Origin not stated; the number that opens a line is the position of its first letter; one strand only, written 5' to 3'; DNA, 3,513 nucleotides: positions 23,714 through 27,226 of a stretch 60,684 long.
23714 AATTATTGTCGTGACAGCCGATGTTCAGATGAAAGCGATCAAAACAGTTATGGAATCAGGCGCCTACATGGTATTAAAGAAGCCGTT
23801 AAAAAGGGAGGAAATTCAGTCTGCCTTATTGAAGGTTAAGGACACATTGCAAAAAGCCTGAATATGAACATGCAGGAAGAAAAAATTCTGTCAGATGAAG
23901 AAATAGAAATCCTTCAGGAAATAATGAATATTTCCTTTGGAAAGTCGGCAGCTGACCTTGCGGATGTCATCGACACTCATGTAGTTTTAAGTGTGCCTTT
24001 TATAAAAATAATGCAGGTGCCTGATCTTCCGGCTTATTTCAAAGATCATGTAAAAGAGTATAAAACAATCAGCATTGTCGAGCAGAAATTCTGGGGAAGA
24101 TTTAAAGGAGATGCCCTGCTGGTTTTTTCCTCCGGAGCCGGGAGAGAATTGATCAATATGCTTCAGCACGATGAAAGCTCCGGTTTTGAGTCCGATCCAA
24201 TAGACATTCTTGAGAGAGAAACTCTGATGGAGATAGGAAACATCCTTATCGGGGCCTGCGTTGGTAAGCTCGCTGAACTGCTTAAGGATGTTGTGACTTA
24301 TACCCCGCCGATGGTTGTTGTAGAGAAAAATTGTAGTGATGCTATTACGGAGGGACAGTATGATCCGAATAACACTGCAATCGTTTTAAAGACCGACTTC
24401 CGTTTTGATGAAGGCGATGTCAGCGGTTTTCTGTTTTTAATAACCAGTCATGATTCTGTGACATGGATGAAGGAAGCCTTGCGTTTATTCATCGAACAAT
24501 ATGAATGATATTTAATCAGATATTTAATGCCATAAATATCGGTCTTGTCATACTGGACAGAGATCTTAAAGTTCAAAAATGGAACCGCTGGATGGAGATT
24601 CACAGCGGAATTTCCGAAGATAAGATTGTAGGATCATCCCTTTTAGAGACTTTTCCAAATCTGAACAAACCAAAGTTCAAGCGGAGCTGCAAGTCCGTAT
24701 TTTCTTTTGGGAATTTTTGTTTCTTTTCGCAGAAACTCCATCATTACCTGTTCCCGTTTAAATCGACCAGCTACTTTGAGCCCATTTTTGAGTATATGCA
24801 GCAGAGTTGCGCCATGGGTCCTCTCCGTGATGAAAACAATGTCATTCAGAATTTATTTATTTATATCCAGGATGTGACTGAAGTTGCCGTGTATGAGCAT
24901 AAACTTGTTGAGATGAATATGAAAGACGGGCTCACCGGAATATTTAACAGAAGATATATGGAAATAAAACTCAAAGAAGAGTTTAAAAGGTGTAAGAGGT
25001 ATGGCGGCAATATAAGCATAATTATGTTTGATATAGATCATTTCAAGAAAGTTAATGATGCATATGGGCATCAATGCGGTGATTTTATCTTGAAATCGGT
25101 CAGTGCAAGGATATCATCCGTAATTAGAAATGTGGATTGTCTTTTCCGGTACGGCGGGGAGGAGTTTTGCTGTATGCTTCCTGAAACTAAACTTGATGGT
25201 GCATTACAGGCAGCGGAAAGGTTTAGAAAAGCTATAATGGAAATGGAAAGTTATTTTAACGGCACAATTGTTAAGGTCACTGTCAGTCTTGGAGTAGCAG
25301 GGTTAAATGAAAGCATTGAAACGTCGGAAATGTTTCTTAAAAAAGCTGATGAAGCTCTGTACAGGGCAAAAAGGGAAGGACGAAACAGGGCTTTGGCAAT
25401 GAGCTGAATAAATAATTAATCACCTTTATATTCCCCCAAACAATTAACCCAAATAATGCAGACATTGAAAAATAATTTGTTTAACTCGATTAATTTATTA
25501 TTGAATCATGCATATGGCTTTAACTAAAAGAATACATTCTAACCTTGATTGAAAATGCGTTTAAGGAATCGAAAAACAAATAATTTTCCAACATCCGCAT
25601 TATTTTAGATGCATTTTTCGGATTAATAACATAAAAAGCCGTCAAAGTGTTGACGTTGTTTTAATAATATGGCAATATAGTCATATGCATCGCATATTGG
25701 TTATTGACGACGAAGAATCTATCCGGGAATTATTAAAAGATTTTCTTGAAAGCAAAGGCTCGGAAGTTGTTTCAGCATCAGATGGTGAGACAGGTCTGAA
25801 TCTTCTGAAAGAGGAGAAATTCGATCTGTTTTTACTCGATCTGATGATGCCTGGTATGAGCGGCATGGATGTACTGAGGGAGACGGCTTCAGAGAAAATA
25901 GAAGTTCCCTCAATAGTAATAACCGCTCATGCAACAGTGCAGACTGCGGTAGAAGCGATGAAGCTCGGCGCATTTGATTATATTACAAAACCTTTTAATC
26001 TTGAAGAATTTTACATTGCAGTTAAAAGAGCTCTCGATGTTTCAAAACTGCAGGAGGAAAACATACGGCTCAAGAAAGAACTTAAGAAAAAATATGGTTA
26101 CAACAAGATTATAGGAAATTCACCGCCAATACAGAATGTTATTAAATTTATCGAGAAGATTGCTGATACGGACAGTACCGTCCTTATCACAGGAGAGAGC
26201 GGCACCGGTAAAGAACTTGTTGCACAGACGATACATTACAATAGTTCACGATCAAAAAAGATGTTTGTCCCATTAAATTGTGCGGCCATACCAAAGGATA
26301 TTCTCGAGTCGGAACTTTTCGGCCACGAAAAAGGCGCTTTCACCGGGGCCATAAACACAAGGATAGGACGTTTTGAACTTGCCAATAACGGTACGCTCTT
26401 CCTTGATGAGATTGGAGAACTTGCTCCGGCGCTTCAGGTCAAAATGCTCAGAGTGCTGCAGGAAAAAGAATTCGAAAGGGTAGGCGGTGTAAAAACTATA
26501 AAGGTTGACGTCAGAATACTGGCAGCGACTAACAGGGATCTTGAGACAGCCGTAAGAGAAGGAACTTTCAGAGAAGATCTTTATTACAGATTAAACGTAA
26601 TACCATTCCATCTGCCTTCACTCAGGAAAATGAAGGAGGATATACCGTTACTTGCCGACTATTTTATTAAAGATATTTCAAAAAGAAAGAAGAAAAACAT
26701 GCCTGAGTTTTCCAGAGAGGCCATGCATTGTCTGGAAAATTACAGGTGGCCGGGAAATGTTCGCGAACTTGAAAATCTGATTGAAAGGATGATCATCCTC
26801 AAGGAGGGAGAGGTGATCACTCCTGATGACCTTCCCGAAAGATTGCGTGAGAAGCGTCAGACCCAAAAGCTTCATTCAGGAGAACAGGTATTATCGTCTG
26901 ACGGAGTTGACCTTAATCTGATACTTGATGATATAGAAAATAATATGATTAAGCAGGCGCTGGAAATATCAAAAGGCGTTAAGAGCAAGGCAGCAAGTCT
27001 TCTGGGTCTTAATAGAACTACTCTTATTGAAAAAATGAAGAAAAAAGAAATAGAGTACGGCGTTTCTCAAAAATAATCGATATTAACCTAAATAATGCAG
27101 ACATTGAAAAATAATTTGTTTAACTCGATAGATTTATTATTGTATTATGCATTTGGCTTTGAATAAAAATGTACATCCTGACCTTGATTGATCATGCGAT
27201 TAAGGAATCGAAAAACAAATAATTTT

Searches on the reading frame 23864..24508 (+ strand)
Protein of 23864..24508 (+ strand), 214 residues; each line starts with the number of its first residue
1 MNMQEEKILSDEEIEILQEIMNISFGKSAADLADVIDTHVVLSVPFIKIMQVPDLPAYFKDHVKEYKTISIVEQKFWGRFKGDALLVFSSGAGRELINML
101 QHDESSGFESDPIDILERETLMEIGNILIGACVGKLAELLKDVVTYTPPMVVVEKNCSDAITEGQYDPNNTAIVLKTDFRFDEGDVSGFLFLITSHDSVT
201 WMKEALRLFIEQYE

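Call 18: search_protein_families(library=pfam, proteins=[window:23864-24508:+], max_evalue=0.0001)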
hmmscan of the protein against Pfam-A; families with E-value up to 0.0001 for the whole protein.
window:23864-24508:+ (214 aa): 2 families
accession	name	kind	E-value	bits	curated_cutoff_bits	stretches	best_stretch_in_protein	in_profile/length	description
PF04509.17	CheC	-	1.2e-13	51.2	22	1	118-152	3-37/38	CheC-like family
PF13690.11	CheX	-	4.4e-08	33.5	27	1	75-157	6-78/94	Chemotaxis phosphatase CheX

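Call 57: search_protein_families(library=ncbifam, proteins=[window:23864-24508:+], max_evalue=0.01)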
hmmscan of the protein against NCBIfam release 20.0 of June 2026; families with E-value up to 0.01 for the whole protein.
window:23864-24508:+ (214 aa): 4 families
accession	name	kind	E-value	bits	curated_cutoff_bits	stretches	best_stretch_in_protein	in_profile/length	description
NF041093.1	CheC_Thtogales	equivalog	2.6e-19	70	250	1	9-204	3-197/201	CheY-P phosphatase CheC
NF005995.1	PRK08119.1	equivalog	4.9e-15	55.9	218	2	3-89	28-108/376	flagellar motor switch phosphatase FliY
NF005275.1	PRK06782.1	equivalog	1e-12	47.6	681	2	4-58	2-56/516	flagellar motor switch protein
NF041094.1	CheX_Thtogales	equivalog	0.0005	19.9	280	1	56-157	30-124/152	CheY-P phosphatase CheX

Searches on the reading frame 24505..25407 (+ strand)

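Call 18: search_protein_families(library=pfam, proteins=[window:24505-25407:+], max_evalue=0.0001)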
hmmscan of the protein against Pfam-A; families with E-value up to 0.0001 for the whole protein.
window:24505-25407:+ (300 aa): 3 families
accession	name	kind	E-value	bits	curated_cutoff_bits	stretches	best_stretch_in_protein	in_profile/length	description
PF00990.26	GGDEF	-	2.5e-47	161.1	23.8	1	140-295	3-161/161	Diguanylate cyclase, GGDEF domain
PF08448.16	PAS_4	-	2.1e-06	28.4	23.1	1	7-127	1-108/110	PAS fold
PF13188.13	PAS_8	-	8.6e-05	22.7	21.8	0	3-57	3-54/65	PAS domain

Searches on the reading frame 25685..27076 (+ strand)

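Call 18: search_protein_families(library=pfam, proteins=[window:25685-27076:+], max_evalue=0.0001)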
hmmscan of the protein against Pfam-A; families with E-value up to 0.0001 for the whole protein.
window:25685-27076:+ (463 aa): 6 families
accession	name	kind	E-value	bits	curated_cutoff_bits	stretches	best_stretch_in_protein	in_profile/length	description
PF00158.32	Sigma54_activat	-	2.2e-74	249.1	20.2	1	142-308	1-167/168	Sigma-54 interaction domain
PF00072.30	Response_reg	-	5.9e-32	110.6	30.2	1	4-113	1-110/111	Response regulator receiver domain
PF25601.1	AAA_lid_14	-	2.6e-30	104.5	27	1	314-395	1-82/87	AAA+ ATPase lid domain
PF14532.12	Sigma54_activ_2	-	9.7e-23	81.4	25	1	143-313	1-138/138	Sigma-54 interaction domain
PF02954.25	HTH_8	-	8e-14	51.5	22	1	414-453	2-41/42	Bacterial regulatory protein, Fis family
PF07728.20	AAA_5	-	5.2e-08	33.4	22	1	166-284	2-123/139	AAA domain (dynein-related subfamily)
